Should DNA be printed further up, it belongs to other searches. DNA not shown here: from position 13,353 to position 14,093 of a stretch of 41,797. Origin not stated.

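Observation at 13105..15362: attP-proximal five-gene cassette with weak spore-coat/exosporium-like features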

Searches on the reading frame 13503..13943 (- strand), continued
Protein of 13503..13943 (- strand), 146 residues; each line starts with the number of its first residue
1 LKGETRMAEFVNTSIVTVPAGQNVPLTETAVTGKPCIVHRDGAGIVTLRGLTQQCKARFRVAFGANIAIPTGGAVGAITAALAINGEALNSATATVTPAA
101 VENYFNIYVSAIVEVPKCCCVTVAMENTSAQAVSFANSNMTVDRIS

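Call 72: search_dna_similar(query=L002:12010-12462:+, collection=phages, mode=protein, max_evalue=0.01, max_rows=40)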
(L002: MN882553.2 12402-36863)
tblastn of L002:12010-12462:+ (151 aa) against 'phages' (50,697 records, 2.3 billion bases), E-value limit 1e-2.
Records with a match: 15; places in all: 15; records where one place covers at least 80% of the query: 9.
Best place of each record, by identity: >=99% 1; <60% 14.
By first word of the organism name: Bacteriophage 11; Dulem 3; Butyrivibrio 1.
By host as written in the record: - 11; Propithecus coquereli 2; Butyrivibrio fibrisolvens DSM 3071 1; Varecia variegata 1.
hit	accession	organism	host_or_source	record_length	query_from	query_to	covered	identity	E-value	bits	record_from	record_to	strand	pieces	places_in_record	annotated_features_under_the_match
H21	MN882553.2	Butyrivibrio virus Ceridwen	Butyrivibrio fibrisolvens DSM 3071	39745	1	151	100%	100.0%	1e-77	255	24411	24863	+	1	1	hypothetical protein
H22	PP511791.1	Dulem virus 39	Propithecus coquereli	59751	25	151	84%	55.9%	4e-31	122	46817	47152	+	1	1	hypothetical protein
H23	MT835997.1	Bacteriophage sp.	human fecal samples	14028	33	151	79%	58.0%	4e-29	116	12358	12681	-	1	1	record has no annotation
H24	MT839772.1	Bacteriophage sp.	human fecal samples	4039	33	151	79%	57.1%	8e-29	115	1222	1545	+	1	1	record has no annotation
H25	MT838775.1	Bacteriophage sp.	human fecal samples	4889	33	151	79%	57.1%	1e-28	115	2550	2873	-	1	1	record has no annotation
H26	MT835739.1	Bacteriophage sp.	human fecal samples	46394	33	151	79%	57.1%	5e-28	113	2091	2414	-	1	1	record has no annotation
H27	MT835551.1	Bacteriophage sp.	human fecal samples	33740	1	151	100%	45.0%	4e-26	108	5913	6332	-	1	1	record has no annotation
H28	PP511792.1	Dulem virus 33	Propithecus coquereli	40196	28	151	82%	54.0%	1e-27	112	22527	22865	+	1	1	hypothetical protein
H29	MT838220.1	Bacteriophage sp.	human fecal samples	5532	31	151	80%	53.7%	4e-26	108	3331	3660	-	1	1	record has no annotation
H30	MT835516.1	Bacteriophage sp.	human fecal samples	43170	1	151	100%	43.0%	7e-25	104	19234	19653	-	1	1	record has no annotation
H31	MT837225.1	Bacteriophage sp.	human fecal samples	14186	31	151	80%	52.1%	1e-27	112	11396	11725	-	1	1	record has no annotation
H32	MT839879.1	Bacteriophage sp.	human fecal samples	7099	31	151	80%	47.5%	6e-25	104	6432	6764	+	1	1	record has no annotation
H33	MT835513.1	Bacteriophage sp.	human fecal samples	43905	25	151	84%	44.1%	3e-22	97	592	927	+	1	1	record has no annotation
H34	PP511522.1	Dulem virus 35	Varecia variegata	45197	33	150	78%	44.9%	3e-17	83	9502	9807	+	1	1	hypothetical protein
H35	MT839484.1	Bacteriophage sp.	human fecal samples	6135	33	140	72%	40.9%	2e-11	66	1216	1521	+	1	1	record has no annotation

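Call 78: search_protein_families(library=phrogs, proteins=[L158:3278-3943:+, L158:3957-4664:+, L158:4681-5112:+, L158:5353-5781:+, L158:6463-6864:+, L158:8431-9036:+, L158:9039-9341:+, L158:9959-11455:-, L158:15328-16425:-, L148:8911-9225:+], max_evalue=0.001)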
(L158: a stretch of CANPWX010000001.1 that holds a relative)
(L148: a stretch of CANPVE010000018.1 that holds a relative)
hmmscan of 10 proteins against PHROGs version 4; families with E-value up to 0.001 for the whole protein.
L158:3278-3943:+ (222 aa): 1 family
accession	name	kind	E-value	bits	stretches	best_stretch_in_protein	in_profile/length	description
phrog_32343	-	unknown function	1.3e-10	40.9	1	133-216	831-915/921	-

L158:3957-4664:+ (236 aa): 0 families

L158:4681-5112:+ (144 aa): 0 families

L158:5353-5781:+ (143 aa): 0 families

L158:6463-6864:+ (134 aa): 1 family
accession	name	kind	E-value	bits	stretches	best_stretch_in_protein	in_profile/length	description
phrog_21718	-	unknown function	9.1e-05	23.5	1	10-81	36-108/159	-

L158:8431-9036:+ (202 aa): 0 families

L158:9039-9341:+ (101 aa): 3 families
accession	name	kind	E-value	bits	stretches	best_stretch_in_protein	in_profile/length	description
phrog_1233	-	unknown function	2.9e-14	53.9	1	2-99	12-109/306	-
phrog_13742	-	other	6.3e-05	23.7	1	25-78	33-87/248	peptidase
phrog_87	-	other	0.00054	20.8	1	22-68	56-102/227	metallo-protease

L158:9959-11455:- (499 aa): 1 family
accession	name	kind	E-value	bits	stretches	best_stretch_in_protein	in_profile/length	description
phrog_200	-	other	1.3e-12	48.5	1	3-233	79-320/379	lipoprotein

L158:15328-16425:- (366 aa): 4 families
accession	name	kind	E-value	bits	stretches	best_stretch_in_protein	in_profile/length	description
phrog_487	-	moron, auxiliary metabolic gene and host takeover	7.8e-91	306.3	1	26-366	260-588/718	NrdD-like anaerobic ribonucleotide reductase large subunit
phrog_4218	-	DNA, RNA and nucleotide metabolism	9.9e-38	131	1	160-366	9-208/333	anaerobic ribonucleoside reductase large subunit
phrog_26446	-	DNA, RNA and nucleotide metabolism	6.8e-07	28.8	0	324-366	227-275/761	anaerobic ribonucleoside reductase large subunit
phrog_29160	-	DNA, RNA and nucleotide metabolism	2.8e-06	28.6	1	331-366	2-37/158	anaerobic ribonucleoside reductase large subunit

L148:8911-9225:+ (105 aa): 0 families

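Call 100: search_protein_families(library=pfam, proteins=[L029:5413-5652:+, L096:5402-5647:+, L027:4346-4633:+, L058:4557-5354:+, L066:4928-5617:+, L013:4045-4383:+, L033:3922-4182:+, L155:8436-9014:+, L084:9450-10190:+, L084:10256-10570:+], max_evalue=0.05)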
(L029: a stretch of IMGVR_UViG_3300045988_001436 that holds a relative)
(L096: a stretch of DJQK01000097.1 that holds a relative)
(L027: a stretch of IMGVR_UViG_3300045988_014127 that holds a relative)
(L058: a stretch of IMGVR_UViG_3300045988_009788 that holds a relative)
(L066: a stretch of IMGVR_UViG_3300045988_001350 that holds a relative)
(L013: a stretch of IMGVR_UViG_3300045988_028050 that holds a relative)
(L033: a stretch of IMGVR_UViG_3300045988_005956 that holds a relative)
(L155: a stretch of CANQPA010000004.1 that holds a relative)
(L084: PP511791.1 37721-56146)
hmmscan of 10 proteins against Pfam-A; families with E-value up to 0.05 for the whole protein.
L029:5413-5652:+ (80 aa): 3 families
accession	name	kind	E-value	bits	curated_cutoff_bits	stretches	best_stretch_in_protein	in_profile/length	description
PF08281.18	Sigma70_r4_2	-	1.4e-09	37.8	25.7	1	27-71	9-53/54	Sigma-70, region 4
PF04545.22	Sigma70_r4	-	2.6e-05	24.1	24.1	1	27-71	3-47/50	Sigma-70, region 4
PF13936.12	HTH_38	-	0.039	14.1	27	0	45-63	21-39/44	Helix-turn-helix domain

L096:5402-5647:+ (82 aa): 2 families
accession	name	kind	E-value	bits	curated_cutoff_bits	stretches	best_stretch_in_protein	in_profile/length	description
PF04545.22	Sigma70_r4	-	0.018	15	24.1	1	37-74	12-49/50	Sigma-70, region 4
PF16509.11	KORA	-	0.04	14.6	26.7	0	16-72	1-57/84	TrfB plasmid transcriptional repressor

L027:4346-4633:+ (96 aa): 5 families
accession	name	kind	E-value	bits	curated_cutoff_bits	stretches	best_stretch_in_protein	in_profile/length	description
PF16079.10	Phage_holin_5_2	-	1.5e-24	86.5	29.2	1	14-87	1-76/76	Phage holin family Hol44, in holin superfamily V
PF06946.16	Phage_holin_5_1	-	0.00044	21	22.4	1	13-85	14-82/93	Bacteriophage A118-like holin, Hol118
PF01734.28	Patatin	-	0.0088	16.7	27.7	1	28-67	21-60/191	Patatin-like phospholipase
PF01027.25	Bax1-I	-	0.032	14.5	34.1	1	8-93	100-183/207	Inhibitor of apoptosis-promoting Bax1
PF07690.21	MFS_1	-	0.046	13.1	33.4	0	7-82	236-317/347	Major Facilitator Superfamily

L058:4557-5354:+ (266 aa): 2 families
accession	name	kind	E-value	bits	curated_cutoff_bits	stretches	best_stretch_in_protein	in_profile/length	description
PF01471.23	PG_binding_1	-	1.1e-16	61.2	23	1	206-263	2-57/57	Putative peptidoglycan binding domain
PF01520.23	Amidase_3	-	3.7e-12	47.1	27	1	21-168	19-173/174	N-acetylmuramoyl-L-alanine amidase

L066:4928-5617:+ (230 aa): 0 families

L013:4045-4383:+ (113 aa): 0 families

L033:3922-4182:+ (87 aa): 1 family
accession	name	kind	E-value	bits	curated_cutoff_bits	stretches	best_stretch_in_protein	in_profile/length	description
PF01810.24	LysE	-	0.035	14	25.6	1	26-84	29-87/193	LysE type translocator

L155:8436-9014:+ (193 aa): 0 families

L084:9450-10190:+ (247 aa): 0 families

L084:10256-10570:+ (105 aa): 3 families
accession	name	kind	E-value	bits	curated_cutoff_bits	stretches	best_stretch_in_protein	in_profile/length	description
PF20573.4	DUF6782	-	0.0002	21.2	27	1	23-75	61-114/241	Putative metallopeptidase family (DUF6782)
PF06114.19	Peptidase_M78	-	0.0012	19.1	22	1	33-69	22-60/123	IrrE N-terminal-like domain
PF10263.15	SprT-like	-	0.011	16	25.6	1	47-67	57-77/108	SprT-like family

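Call 101: find_related_loci(query=L058:4557-5354:+, collection=viral_contigs, flank=8000)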
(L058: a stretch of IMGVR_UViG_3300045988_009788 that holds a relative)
Query L058:4557-5354:+ (266 aa) in viral_contigs; peptide patterns used: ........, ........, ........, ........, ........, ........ (x = any residue, [..] = any of these).
88 stretches matched a pattern; 85 encode a relative of the query (tblastn E <= 1e-3); the best 80 are kept; 79 distinct loci.
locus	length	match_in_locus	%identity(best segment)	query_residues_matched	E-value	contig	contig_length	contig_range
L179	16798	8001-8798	100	1-266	0e+0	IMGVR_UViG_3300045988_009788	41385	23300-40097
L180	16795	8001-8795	98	1-265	8e-177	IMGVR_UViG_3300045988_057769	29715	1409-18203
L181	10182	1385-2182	97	1-266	1e-175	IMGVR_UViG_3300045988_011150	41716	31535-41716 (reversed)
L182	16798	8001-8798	97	1-266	1e-175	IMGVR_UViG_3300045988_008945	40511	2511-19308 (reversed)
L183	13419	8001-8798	97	1-266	1e-175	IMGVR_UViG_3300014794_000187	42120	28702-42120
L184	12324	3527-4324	97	1-266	1e-175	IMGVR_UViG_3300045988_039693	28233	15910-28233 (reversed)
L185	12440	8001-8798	95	1-266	8e-174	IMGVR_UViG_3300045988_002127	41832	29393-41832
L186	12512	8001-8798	95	1-266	3e-173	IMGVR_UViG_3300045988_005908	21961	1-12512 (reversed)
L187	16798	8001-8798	94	1-266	1e-172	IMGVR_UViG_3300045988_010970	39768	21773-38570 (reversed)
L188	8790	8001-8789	95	1-263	1e-172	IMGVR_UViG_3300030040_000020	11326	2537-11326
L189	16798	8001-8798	95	1-266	3e-172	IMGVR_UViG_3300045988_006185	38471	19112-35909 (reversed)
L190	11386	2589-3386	94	1-266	7e-172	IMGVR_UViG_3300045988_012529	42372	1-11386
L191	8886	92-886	95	1-265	2e-171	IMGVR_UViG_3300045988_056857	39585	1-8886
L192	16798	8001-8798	94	1-266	2e-171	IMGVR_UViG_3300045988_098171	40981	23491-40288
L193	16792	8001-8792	95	1-266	3e-171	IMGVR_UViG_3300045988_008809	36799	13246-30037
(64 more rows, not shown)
